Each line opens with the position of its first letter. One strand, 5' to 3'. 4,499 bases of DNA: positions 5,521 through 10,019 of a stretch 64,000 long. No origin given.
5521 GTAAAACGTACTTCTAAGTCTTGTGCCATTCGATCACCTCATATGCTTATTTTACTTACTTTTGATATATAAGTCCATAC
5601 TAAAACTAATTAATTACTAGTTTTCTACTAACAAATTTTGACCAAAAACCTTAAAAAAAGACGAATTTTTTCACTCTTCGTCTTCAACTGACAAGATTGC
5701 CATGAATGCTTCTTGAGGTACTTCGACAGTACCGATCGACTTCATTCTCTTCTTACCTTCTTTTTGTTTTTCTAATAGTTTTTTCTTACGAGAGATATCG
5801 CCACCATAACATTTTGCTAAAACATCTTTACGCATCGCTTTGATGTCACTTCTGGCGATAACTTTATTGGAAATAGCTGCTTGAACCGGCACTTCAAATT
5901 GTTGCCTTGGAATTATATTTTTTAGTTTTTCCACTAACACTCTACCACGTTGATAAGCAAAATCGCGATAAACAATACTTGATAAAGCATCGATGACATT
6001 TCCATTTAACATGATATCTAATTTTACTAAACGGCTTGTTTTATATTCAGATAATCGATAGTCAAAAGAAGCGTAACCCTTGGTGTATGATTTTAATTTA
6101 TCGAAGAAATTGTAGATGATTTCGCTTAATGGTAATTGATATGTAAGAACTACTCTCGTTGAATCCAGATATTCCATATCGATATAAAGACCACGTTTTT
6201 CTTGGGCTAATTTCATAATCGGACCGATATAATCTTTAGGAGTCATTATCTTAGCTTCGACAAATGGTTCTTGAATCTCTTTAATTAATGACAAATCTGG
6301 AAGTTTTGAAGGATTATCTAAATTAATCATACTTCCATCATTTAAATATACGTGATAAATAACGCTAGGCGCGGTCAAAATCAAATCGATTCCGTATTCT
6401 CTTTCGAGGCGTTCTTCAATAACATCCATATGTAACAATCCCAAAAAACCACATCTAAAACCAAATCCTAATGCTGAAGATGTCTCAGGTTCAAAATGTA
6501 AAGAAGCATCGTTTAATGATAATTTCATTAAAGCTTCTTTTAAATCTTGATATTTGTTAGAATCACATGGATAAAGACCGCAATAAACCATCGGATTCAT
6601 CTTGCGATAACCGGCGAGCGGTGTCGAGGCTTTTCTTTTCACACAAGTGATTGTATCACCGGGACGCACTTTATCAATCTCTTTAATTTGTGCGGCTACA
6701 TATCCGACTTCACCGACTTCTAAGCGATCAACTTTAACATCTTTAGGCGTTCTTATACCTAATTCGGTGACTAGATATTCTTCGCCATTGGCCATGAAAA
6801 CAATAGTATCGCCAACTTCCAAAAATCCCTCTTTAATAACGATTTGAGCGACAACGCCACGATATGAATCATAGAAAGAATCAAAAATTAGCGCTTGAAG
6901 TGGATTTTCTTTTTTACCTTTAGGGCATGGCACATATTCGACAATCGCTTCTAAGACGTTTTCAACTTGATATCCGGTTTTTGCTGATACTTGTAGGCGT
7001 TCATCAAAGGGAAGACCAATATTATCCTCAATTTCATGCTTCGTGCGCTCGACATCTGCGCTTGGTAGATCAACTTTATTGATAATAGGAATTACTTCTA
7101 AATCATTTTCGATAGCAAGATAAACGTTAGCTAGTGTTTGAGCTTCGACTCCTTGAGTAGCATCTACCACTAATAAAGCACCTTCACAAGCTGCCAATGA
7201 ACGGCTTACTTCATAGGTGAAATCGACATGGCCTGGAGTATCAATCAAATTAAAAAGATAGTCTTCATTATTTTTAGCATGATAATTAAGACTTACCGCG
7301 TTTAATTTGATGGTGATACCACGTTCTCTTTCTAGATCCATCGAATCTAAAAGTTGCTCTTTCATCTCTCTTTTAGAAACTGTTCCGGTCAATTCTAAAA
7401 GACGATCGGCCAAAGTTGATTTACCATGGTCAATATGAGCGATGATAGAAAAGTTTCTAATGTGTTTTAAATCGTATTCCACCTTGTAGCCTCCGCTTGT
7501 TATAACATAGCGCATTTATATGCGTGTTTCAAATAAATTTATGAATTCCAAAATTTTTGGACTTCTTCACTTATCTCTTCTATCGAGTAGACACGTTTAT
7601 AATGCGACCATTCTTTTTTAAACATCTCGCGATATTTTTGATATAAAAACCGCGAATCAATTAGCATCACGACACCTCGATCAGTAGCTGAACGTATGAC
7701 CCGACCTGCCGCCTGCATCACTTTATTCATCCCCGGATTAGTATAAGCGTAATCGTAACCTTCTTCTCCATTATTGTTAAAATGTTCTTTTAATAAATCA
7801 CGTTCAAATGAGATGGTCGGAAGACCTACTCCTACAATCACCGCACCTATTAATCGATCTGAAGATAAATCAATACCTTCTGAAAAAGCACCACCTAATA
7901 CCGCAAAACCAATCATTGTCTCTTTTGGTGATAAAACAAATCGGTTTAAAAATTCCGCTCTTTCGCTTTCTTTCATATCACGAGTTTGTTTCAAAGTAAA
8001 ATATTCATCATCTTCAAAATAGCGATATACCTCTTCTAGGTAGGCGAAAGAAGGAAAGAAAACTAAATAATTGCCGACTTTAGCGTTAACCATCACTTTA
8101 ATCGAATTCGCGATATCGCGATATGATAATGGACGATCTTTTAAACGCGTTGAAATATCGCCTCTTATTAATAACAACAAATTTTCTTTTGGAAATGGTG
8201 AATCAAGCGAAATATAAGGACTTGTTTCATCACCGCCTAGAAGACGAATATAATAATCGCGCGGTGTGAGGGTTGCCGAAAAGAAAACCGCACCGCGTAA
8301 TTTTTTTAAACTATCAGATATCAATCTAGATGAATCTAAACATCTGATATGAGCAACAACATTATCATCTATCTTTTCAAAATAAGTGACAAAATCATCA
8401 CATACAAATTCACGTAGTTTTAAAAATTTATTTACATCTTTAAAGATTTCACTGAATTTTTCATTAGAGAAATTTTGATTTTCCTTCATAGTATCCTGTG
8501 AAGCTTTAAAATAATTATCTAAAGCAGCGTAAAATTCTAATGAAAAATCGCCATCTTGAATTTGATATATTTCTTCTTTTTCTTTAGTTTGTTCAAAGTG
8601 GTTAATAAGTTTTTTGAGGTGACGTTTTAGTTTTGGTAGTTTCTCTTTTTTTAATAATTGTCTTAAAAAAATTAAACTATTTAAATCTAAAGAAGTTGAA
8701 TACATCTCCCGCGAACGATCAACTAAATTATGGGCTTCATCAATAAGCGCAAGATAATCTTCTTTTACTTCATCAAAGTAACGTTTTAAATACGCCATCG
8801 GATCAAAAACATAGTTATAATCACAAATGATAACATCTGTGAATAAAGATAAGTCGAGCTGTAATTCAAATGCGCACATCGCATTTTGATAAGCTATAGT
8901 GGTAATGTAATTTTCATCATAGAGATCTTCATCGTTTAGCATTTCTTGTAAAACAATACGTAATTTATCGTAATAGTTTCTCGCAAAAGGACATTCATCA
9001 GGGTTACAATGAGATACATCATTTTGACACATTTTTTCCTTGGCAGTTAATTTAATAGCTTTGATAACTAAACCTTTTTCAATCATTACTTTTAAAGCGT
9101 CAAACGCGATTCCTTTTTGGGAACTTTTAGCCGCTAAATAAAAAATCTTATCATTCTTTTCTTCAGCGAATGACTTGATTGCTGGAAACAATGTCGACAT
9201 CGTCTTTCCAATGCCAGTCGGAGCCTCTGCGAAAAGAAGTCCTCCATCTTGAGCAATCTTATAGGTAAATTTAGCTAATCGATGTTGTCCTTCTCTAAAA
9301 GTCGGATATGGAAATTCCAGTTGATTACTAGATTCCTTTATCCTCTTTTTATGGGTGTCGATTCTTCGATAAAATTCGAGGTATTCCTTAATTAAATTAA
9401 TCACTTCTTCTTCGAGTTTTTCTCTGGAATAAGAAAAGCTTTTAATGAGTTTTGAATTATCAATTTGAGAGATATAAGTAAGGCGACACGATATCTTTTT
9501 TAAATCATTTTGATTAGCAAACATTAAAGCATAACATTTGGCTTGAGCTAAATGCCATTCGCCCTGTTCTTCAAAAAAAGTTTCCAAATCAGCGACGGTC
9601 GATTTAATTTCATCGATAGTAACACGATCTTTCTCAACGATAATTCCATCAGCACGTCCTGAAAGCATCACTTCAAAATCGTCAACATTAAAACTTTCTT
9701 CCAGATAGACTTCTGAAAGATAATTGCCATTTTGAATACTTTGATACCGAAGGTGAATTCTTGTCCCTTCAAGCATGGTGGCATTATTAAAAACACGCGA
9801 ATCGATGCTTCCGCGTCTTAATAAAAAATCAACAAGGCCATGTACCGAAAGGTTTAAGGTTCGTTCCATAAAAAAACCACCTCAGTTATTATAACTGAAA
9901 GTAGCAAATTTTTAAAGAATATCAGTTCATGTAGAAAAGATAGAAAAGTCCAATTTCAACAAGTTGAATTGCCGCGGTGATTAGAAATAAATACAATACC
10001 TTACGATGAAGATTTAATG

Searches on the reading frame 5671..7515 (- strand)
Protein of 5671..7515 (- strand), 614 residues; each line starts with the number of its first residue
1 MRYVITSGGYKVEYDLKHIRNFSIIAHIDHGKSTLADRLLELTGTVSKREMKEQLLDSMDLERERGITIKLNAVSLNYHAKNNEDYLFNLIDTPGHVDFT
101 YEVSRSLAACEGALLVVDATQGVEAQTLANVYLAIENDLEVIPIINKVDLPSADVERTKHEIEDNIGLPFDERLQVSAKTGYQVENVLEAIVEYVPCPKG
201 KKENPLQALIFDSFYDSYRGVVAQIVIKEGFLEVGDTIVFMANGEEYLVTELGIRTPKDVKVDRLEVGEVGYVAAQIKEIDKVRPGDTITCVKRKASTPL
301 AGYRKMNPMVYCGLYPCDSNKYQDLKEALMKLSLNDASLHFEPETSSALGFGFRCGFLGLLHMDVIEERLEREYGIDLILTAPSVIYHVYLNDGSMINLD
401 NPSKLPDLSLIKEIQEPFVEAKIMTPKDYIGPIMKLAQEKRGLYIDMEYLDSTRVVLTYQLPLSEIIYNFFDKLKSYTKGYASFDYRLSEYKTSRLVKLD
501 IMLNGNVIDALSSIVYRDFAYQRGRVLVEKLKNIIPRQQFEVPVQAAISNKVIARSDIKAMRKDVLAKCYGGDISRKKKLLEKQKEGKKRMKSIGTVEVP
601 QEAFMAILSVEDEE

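Call 57: search_protein_families(library=pfam, proteins=[window:5671-7515:-], max_evalue=0.00001)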
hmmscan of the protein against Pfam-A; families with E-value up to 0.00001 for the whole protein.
window:5671-7515:- (614 aa): 4 families
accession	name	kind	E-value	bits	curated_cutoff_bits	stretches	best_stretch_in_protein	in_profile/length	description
PF00009.33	GTP_EFTU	-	2.8e-57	193.8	26.5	1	17-196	1-187/188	Elongation factor Tu GTP binding domain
PF06421.17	LepA_C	-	1.1e-49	167.5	29.7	1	503-608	1-106/107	GTP-binding protein LepA C-terminus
PF00679.30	EFG_C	-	6.8e-24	84.2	27.9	1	414-500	2-87/89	Elongation factor G C-terminus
PF03144.31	GTP_EFTU_D2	-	4.1e-07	30.8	30.3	1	220-290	1-73/73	Elongation factor Tu domain 2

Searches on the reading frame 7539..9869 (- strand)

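Call 57: search_protein_families(library=pfam, proteins=[window:7539-9869:-], max_evalue=0.00001)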
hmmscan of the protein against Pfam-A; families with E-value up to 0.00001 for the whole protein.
window:7539-9869:- (776 aa): 3 families
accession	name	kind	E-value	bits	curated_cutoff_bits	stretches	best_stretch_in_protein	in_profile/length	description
PF13307.12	Helicase_C_2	-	5.4e-42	144.2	25.3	1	592-756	3-169/170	Helicase C-terminal domain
PF06733.21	DEAD_2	-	4e-12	46.6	21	1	270-398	47-171/172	DEAD_2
PF00270.35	DEAD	-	2.9e-06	27.6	26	0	208-246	13-52/167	DEAD/DEAH box helicase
